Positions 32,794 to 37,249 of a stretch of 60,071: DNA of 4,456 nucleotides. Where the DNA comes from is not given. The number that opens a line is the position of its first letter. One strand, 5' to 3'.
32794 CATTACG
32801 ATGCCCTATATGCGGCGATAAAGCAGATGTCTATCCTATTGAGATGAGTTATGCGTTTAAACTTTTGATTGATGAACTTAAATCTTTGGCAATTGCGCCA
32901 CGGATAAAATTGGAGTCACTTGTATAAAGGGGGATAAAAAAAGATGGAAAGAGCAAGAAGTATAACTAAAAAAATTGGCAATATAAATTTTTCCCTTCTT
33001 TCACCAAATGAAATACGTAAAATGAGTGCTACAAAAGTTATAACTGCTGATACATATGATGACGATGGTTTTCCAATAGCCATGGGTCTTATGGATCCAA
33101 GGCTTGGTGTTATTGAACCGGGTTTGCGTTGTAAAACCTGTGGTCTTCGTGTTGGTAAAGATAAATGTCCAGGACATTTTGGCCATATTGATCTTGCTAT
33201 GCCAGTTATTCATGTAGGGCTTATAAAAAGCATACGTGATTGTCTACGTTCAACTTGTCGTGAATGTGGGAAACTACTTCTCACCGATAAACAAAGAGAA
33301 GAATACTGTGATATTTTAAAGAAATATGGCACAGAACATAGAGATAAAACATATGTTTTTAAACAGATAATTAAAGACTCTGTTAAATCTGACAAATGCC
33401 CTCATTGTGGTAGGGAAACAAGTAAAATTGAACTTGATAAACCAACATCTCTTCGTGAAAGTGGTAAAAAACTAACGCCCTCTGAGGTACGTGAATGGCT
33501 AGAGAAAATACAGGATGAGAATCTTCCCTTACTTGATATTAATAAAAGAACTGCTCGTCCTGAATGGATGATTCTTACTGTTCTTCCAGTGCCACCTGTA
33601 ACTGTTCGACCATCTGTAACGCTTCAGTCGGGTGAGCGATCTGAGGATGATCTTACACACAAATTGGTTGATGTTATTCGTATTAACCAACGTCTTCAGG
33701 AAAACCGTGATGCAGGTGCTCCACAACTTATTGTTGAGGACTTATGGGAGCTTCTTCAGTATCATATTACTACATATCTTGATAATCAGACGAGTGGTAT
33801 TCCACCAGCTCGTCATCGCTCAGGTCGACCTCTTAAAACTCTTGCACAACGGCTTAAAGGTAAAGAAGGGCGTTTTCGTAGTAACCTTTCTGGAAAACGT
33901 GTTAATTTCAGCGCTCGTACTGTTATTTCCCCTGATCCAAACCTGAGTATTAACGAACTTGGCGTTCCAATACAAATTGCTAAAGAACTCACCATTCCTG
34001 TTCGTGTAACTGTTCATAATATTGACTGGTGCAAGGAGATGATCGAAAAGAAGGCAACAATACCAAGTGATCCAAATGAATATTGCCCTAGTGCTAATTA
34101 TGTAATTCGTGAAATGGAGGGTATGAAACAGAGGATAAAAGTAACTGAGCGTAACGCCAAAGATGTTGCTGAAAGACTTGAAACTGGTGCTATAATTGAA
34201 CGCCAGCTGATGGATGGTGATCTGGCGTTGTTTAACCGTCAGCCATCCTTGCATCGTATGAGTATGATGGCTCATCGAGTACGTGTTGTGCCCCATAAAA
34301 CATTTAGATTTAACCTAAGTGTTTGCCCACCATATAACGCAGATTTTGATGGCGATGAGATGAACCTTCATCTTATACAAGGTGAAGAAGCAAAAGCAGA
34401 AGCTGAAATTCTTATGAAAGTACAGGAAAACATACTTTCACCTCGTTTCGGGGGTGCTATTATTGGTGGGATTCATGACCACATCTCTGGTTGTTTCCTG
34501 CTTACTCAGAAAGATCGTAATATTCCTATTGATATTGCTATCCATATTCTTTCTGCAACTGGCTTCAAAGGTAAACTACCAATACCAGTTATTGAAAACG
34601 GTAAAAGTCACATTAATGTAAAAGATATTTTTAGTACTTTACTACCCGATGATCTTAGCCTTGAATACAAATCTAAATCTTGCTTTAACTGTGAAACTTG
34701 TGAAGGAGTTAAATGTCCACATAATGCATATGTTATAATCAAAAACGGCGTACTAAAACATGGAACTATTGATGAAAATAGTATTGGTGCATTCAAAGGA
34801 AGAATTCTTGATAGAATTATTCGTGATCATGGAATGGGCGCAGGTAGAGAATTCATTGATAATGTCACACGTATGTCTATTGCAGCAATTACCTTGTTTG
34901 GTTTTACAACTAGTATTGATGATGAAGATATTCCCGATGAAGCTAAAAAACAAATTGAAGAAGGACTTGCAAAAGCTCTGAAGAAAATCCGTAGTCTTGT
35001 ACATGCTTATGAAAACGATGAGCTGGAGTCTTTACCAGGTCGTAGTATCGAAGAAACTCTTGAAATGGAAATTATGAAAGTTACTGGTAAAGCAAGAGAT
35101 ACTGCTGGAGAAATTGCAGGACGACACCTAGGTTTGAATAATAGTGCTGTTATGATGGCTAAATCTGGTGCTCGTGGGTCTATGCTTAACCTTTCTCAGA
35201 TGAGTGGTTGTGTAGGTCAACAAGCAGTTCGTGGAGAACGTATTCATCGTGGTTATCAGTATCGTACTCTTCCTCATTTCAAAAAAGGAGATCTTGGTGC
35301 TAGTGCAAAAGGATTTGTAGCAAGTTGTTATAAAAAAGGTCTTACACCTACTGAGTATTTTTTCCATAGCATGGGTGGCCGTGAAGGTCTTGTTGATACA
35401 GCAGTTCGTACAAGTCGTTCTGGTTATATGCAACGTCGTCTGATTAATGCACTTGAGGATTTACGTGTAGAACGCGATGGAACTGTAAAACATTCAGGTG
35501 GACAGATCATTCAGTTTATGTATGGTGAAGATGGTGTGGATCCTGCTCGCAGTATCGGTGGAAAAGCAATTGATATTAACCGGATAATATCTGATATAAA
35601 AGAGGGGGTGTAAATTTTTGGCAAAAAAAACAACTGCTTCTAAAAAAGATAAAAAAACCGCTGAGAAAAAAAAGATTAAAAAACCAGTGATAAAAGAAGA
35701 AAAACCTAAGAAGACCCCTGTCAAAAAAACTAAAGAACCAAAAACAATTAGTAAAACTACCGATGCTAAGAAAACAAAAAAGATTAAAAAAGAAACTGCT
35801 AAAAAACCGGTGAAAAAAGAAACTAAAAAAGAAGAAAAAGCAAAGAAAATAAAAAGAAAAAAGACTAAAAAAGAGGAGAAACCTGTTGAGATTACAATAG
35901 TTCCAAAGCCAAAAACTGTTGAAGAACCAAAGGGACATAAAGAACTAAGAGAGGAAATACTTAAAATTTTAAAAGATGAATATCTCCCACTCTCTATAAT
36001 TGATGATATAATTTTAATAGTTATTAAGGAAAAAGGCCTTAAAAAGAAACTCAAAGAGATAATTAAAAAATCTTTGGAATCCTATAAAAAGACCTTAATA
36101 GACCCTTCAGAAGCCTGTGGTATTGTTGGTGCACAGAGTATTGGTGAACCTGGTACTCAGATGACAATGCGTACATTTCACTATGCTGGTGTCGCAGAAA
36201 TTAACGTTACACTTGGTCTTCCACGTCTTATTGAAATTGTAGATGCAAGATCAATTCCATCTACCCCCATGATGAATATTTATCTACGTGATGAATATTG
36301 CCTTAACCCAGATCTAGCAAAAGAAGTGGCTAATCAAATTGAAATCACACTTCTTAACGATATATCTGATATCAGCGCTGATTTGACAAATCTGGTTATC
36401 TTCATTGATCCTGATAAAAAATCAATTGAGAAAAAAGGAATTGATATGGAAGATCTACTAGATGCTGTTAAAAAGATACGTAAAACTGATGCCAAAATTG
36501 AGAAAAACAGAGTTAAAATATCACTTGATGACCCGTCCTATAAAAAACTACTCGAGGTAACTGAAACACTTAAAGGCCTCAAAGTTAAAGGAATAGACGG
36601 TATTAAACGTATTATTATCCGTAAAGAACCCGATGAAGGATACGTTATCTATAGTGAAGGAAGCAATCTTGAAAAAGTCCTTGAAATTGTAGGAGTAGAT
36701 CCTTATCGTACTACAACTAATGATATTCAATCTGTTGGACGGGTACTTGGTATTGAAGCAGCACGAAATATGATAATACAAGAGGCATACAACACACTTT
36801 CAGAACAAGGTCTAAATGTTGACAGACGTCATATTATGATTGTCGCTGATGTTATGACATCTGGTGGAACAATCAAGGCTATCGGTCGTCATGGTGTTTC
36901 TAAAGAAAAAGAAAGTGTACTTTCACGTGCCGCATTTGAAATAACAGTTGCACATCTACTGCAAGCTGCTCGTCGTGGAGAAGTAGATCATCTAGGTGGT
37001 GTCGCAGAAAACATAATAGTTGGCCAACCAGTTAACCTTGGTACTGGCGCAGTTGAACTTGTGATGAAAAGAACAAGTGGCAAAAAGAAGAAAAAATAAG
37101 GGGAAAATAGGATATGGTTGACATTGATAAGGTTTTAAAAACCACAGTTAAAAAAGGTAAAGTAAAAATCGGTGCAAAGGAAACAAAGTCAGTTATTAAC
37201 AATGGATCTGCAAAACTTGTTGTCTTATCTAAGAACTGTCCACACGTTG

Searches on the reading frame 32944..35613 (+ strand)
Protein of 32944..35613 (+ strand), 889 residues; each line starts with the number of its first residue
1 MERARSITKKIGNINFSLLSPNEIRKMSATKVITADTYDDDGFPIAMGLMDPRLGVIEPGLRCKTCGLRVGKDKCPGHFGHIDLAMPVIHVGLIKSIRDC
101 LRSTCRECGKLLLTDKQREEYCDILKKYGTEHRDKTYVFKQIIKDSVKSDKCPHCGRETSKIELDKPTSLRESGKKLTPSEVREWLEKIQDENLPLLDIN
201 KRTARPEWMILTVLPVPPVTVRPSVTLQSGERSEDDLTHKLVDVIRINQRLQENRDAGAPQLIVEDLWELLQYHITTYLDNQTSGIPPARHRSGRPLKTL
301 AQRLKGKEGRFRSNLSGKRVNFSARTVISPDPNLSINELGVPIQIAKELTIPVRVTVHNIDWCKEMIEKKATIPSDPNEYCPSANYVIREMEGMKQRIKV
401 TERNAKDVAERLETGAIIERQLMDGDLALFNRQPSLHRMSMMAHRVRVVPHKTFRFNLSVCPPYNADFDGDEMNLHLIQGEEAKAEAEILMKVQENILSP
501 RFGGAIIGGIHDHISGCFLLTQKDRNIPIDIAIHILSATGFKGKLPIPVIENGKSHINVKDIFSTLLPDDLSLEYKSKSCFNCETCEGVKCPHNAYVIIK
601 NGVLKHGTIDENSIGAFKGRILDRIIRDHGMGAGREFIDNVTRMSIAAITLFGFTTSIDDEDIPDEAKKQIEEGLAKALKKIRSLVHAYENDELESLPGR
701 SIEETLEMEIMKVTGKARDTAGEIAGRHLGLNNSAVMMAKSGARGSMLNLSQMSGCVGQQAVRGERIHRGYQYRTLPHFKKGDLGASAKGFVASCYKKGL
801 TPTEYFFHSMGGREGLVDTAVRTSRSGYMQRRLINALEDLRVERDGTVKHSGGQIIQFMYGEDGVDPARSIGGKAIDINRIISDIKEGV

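Call 38: search_protein_families(library=pfam, proteins=[window:32944-35613:+], max_evalue=0.0001)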
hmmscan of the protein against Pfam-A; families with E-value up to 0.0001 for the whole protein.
window:32944-35613:+ (889 aa): 5 families
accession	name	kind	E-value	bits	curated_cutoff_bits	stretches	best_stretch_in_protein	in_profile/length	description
PF04997.17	RNA_pol_Rpb1_1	-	2.3e-96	323.3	39.7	1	9-315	2-312/312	RNA polymerase Rpb1, domain 1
PF00623.25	RNA_pol_Rpb1_2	-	9.5e-63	211.8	25.3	1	317-493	1-166/166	RNA polymerase Rpb1, domain 2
PF05000.22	RNA_pol_Rpb1_4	-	5.1e-34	116.8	24.8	1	688-792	3-107/107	RNA polymerase Rpb1, domain 4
PF04983.23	RNA_pol_Rpb1_3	-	1.9e-33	116.1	28.9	1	496-660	1-161/162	RNA polymerase Rpb1, domain 3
PF04998.22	RNA_pol_Rpb1_5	-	1.1e-28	100.9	28.5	1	799-872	1-75/267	RNA polymerase Rpb1, domain 5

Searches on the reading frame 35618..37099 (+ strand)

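Call 38: search_protein_families(library=pfam, proteins=[window:35618-37099:+], max_evalue=0.0001)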
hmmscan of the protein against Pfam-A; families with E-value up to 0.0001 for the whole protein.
window:35618-37099:+ (493 aa): 1 family
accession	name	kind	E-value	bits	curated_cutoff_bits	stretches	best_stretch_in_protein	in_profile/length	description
PF04998.22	RNA_pol_Rpb1_5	-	3.5e-53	181.2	28.5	1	127-434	35-266/267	RNA polymerase Rpb1, domain 5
